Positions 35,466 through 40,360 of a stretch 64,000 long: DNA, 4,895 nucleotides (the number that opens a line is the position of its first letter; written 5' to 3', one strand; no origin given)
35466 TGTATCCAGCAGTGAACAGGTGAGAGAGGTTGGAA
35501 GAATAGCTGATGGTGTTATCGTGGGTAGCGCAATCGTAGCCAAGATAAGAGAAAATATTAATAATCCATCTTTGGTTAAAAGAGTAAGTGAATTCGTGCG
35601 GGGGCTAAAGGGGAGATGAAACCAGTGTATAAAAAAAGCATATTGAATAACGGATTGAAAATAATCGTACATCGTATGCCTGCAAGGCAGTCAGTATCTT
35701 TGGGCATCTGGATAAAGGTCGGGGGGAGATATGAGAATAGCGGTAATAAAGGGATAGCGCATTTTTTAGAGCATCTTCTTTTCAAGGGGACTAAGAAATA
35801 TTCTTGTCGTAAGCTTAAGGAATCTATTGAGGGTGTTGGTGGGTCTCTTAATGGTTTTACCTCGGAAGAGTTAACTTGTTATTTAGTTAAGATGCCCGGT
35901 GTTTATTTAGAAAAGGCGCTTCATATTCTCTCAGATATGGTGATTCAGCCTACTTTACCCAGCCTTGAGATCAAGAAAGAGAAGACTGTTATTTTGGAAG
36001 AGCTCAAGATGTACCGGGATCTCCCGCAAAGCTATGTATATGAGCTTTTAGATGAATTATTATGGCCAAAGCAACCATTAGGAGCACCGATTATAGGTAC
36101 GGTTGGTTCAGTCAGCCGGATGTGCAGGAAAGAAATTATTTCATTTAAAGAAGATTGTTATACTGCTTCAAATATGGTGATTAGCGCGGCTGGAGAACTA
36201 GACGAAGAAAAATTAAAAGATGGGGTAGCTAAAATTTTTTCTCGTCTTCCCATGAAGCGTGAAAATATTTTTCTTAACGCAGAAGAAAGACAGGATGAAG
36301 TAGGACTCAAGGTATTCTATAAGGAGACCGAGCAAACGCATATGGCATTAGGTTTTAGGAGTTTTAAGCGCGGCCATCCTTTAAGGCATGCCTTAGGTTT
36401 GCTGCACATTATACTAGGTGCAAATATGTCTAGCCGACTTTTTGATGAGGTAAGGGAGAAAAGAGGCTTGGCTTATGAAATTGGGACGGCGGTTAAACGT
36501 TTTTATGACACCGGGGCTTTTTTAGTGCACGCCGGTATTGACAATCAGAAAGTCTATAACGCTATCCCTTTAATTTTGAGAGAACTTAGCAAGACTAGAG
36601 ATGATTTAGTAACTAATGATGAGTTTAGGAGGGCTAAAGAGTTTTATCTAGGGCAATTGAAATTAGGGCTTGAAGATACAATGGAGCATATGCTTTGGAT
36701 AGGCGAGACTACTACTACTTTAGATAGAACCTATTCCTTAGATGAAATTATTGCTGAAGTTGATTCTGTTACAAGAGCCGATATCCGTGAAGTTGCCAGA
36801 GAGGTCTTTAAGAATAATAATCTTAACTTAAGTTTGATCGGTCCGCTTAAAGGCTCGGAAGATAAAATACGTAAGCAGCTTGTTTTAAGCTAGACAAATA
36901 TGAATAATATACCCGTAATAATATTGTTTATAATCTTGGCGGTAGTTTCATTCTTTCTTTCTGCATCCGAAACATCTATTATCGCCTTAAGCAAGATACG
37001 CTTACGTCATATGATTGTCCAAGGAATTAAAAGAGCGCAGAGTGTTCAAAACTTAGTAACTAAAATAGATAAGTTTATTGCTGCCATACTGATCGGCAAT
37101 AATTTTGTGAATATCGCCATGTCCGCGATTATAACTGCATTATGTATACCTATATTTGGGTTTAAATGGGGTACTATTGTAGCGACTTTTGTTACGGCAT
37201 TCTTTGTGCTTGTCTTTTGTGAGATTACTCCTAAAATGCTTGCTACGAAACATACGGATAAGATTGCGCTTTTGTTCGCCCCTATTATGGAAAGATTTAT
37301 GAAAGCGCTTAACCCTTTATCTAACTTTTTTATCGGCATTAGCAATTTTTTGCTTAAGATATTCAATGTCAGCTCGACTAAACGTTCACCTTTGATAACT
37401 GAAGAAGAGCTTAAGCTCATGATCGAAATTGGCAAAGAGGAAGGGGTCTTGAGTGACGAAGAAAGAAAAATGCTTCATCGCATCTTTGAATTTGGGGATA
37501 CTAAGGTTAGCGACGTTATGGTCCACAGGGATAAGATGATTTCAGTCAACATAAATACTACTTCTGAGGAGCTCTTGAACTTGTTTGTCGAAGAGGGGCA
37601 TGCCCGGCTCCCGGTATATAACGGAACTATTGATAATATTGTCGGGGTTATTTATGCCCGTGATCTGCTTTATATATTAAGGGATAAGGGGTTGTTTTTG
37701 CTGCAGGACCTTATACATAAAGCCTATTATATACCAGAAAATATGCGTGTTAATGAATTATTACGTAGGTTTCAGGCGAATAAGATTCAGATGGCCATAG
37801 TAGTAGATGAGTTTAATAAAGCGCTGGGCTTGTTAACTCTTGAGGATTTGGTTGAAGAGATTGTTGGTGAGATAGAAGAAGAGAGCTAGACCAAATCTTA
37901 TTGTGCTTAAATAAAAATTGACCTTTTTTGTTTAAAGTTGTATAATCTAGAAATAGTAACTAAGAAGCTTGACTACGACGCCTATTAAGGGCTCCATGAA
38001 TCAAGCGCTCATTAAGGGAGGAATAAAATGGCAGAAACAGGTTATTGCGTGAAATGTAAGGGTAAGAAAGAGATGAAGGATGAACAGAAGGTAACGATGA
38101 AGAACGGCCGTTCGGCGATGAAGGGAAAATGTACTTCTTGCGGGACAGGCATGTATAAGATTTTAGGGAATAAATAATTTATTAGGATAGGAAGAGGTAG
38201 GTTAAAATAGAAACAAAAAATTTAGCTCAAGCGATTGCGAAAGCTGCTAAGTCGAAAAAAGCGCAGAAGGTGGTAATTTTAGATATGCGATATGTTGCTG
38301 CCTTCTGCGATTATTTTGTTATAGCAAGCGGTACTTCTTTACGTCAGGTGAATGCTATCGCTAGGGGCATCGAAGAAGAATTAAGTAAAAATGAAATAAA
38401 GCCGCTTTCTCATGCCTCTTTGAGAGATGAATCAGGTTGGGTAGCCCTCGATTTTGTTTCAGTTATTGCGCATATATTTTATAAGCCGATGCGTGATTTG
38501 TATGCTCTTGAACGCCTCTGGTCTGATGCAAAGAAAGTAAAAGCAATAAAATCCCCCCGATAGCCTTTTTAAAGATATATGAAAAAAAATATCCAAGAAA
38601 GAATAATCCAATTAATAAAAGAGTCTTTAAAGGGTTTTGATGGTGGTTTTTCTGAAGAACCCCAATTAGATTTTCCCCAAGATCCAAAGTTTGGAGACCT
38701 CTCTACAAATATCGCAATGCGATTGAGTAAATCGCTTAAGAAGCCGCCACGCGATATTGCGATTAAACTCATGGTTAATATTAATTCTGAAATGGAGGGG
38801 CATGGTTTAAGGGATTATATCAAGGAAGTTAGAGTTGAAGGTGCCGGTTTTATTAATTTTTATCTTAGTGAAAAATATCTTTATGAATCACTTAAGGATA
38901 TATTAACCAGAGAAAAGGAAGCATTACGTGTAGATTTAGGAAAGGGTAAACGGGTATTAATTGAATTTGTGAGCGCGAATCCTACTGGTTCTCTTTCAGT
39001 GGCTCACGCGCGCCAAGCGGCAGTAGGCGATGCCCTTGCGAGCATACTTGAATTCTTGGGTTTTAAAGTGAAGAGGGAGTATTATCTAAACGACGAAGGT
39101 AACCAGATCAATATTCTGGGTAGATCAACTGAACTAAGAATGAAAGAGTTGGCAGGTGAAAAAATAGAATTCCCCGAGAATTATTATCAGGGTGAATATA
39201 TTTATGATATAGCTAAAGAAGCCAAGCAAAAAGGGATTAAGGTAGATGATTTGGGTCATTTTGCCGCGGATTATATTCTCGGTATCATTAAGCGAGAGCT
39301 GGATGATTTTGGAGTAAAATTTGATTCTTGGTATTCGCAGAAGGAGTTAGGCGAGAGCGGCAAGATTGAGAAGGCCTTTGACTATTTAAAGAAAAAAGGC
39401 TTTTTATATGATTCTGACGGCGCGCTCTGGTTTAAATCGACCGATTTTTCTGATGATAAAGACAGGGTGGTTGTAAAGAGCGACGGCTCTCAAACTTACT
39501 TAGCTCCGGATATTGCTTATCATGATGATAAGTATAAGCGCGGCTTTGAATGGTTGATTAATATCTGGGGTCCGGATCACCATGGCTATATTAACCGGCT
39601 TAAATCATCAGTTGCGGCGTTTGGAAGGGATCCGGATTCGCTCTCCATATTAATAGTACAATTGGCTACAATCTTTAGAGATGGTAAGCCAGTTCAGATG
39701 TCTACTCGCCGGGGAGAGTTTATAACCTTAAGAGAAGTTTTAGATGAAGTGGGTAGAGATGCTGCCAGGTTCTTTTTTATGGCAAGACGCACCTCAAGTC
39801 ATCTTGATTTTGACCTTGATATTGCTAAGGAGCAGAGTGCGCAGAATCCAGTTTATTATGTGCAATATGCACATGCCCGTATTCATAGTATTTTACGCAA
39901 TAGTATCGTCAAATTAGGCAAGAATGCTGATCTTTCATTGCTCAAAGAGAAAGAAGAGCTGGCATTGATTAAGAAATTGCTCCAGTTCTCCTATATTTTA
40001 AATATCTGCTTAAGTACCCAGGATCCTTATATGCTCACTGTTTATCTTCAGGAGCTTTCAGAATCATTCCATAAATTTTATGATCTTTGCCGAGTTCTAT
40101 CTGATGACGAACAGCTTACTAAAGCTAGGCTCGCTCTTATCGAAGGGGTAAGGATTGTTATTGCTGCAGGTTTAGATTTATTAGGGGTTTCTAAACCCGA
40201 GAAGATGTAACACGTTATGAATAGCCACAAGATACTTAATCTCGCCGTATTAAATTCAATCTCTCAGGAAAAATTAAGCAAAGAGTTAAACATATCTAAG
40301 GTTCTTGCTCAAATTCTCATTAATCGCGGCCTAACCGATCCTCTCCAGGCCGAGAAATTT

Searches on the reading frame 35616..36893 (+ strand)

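Call 9: search_protein_families(library=pfam, proteins=[window:35616-36893:+], max_evalue=0.00001)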
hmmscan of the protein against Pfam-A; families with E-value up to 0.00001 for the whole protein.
window:35616-36893:+ (425 aa): 2 families
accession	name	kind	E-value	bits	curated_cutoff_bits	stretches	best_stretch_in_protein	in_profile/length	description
PF00675.25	Peptidase_M16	-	7.4e-39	133.5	22.3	1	16-162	2-148/149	Insulinase (Peptidase family M16)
PF05193.26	Peptidase_M16_C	-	4.1e-36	125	23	1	171-342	4-179/181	Peptidase M16 inactive domain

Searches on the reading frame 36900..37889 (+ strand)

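Call 9: search_protein_families(library=pfam, proteins=[window:36900-37889:+], max_evalue=0.00001)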
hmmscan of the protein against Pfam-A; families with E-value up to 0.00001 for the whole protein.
window:36900-37889:+ (329 aa): 2 families
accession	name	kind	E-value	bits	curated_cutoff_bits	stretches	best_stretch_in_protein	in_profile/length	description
PF01595.25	CNNM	-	2.7e-48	164.5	28.4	1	8-188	1-181/181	Cyclin M transmembrane N-terminal domain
PF00571.33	CBS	-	1.2e-17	64.4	24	2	203-260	1-55/57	CBS domain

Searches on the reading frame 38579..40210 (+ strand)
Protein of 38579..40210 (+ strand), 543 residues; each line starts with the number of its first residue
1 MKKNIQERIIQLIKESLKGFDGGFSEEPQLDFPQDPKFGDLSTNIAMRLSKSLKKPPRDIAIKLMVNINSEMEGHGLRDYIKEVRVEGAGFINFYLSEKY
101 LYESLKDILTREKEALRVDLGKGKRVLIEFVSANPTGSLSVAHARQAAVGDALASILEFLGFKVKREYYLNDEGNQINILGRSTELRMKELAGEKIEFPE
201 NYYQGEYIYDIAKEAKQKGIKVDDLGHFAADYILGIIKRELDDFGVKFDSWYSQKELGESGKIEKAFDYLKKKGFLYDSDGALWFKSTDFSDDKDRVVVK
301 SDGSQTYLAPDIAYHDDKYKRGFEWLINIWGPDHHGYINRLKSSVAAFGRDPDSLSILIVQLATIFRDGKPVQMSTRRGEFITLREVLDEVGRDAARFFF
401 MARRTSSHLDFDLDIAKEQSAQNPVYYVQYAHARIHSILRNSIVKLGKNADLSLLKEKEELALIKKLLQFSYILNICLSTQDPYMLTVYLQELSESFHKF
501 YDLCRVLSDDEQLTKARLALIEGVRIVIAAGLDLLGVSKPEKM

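Call 9: search_protein_families(library=pfam, proteins=[window:38579-40210:+], max_evalue=0.00001)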
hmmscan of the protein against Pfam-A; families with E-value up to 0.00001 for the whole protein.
window:38579-40210:+ (543 aa): 4 families
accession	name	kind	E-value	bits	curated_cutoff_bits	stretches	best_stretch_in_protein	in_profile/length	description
PF05746.21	DALR_1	-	2e-33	115.4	22.3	1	428-543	1-117/117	DALR anticodon binding domain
PF00750.26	tRNA-synt_1d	-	2.3e-25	89.7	23.3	1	106-397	3-303/349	tRNA synthetases class I (R), catalytic domain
PF03485.21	Arg_tRNA_synt_N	-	8.5e-19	68.4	21.5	1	8-96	2-85/85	Arginyl tRNA synthetase N terminal domain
PF09334.17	tRNA-synt_1g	-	2.1e-06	27.2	20.1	0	209-291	50-128/391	tRNA synthetases class I (M)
